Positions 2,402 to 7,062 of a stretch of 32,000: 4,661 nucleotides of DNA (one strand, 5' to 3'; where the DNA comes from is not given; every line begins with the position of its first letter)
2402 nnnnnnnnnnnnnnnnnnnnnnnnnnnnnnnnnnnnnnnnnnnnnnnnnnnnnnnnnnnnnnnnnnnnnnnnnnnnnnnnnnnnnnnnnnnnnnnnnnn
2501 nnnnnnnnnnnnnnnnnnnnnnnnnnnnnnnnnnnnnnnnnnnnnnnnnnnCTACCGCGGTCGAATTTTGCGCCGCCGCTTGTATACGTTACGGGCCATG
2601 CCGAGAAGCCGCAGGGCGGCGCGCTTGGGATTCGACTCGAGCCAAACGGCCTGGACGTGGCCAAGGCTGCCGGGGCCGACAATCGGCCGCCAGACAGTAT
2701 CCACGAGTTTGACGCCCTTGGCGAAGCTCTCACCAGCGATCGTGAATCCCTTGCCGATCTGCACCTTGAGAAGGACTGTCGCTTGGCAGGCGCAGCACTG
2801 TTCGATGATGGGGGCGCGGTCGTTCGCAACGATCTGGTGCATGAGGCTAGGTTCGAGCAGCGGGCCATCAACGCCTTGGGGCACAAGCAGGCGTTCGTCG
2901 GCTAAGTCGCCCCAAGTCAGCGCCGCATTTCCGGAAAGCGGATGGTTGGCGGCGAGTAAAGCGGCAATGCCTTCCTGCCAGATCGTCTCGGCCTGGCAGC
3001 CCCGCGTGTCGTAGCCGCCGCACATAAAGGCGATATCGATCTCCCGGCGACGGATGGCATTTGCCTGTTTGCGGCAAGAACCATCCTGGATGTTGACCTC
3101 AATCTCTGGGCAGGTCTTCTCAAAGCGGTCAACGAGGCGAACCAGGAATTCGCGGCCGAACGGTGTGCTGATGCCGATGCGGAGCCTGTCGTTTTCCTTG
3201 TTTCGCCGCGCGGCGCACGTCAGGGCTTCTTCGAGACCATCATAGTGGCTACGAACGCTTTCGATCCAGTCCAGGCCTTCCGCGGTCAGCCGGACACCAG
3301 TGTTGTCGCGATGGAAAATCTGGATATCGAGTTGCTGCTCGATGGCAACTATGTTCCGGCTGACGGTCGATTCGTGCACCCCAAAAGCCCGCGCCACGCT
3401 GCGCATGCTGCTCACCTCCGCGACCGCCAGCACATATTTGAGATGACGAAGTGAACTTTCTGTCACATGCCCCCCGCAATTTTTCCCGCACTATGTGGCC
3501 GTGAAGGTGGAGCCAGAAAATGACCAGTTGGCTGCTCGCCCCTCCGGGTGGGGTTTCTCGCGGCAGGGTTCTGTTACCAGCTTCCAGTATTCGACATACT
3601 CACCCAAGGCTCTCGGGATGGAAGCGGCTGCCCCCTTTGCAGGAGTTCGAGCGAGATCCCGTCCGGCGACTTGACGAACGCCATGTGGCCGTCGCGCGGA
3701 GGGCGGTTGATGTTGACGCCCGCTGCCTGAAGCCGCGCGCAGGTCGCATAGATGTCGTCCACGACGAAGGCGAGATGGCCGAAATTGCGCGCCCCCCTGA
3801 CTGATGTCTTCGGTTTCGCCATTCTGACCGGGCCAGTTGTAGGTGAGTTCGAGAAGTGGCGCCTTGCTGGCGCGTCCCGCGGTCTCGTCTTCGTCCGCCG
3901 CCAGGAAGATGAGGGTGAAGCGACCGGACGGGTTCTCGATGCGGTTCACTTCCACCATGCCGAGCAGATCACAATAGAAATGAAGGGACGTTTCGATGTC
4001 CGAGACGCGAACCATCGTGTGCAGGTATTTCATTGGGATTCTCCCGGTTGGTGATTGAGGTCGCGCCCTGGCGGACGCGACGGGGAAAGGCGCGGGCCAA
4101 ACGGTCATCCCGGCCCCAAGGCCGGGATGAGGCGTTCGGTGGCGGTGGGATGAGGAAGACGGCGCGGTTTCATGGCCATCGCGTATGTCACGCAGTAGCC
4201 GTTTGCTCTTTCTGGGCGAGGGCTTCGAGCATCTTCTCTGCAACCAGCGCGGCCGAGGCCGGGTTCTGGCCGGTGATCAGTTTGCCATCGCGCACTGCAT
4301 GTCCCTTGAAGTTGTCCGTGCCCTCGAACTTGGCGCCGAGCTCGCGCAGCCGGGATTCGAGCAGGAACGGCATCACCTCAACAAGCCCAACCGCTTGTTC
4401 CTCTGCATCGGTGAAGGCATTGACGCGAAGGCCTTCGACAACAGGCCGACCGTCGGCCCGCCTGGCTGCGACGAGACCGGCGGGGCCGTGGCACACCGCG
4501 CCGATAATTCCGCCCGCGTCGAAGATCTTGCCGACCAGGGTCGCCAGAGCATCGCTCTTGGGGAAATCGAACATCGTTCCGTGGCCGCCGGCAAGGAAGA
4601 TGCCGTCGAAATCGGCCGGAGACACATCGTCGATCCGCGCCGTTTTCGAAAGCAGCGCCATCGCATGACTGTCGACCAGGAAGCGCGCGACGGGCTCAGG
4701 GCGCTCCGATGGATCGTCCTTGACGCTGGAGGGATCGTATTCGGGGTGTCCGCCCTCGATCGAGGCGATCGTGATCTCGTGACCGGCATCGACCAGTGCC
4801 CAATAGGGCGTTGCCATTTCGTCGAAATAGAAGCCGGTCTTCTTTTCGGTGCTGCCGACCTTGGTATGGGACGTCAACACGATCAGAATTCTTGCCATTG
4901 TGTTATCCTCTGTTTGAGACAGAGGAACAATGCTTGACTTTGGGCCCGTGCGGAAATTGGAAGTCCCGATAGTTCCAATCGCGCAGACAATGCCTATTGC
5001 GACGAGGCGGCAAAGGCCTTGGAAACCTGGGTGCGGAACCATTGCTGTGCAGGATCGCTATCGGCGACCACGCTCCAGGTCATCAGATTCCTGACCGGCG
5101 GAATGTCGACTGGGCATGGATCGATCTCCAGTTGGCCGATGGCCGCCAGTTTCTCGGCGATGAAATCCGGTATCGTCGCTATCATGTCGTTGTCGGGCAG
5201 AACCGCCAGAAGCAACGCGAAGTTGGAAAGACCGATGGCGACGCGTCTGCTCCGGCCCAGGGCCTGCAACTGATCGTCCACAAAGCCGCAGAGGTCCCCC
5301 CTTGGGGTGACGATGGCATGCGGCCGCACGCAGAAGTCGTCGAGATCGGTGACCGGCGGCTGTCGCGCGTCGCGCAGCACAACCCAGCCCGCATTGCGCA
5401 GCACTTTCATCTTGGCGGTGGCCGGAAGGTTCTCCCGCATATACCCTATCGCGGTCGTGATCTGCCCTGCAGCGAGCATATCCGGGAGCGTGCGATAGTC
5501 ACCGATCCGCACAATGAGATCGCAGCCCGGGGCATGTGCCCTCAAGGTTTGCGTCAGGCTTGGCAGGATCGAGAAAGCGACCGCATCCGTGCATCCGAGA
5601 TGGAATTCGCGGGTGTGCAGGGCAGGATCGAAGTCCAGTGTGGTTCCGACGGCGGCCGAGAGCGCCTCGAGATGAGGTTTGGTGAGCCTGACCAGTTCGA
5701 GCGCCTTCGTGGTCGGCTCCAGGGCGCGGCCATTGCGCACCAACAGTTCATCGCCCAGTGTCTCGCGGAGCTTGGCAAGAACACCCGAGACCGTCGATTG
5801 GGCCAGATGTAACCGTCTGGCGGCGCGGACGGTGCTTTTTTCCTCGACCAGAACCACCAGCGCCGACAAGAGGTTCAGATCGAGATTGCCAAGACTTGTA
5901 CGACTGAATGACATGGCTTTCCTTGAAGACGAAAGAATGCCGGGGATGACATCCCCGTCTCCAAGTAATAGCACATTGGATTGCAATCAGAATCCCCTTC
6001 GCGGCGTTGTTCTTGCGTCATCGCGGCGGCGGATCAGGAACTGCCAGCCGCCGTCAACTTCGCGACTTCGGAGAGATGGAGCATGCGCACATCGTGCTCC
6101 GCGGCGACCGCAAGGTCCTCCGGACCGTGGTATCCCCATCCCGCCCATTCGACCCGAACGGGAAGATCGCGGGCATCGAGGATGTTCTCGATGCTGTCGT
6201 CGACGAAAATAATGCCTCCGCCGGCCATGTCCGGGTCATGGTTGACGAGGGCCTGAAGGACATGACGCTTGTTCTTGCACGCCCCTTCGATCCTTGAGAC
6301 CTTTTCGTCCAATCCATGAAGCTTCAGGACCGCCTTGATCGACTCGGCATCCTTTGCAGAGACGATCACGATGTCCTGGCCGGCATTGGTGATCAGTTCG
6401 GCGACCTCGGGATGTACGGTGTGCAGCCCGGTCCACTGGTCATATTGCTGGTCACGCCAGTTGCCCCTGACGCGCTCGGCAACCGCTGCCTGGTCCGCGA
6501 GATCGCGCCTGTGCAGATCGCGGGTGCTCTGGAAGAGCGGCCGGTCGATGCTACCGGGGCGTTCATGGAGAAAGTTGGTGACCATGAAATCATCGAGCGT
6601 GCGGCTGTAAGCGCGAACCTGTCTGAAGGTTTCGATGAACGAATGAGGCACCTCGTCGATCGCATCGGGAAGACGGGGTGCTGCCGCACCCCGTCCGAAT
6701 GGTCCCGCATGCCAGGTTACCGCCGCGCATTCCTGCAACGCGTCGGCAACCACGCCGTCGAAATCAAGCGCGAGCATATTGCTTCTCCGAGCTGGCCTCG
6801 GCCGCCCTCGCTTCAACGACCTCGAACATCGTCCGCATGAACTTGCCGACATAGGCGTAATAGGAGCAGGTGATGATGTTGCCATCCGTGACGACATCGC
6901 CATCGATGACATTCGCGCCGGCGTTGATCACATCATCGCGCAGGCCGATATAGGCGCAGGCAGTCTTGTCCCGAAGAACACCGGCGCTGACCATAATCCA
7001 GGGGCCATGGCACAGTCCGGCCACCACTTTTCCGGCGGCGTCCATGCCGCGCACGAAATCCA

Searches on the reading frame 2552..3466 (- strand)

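Call 79: search_protein_families(library=pfam, proteins=[window:2552-3466:-], max_evalue=0.001)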
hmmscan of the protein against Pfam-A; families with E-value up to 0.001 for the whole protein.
window:2552-3466:- (304 aa): 2 families
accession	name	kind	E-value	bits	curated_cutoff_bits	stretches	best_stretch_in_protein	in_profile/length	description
PF03466.25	LysR_substrate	-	7.9e-25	87.9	28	1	90-288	3-200/209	LysR substrate binding domain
PF00126.33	HTH_1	-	1.8e-14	53.9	26.6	1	6-64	1-59/60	Bacterial regulatory helix-turn-helix protein, lysR family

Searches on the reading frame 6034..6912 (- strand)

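Call 79: search_protein_families(library=pfam, proteins=[window:6034-6912:-], max_evalue=0.001)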
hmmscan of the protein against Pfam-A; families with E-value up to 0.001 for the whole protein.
window:6034-6912:- (292 aa): 1 family
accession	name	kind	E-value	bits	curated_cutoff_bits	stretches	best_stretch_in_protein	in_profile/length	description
PF00702.32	Hydrolase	-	0.00016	22.6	26.4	1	47-244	4-184/191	haloacid dehalogenase-like hydrolase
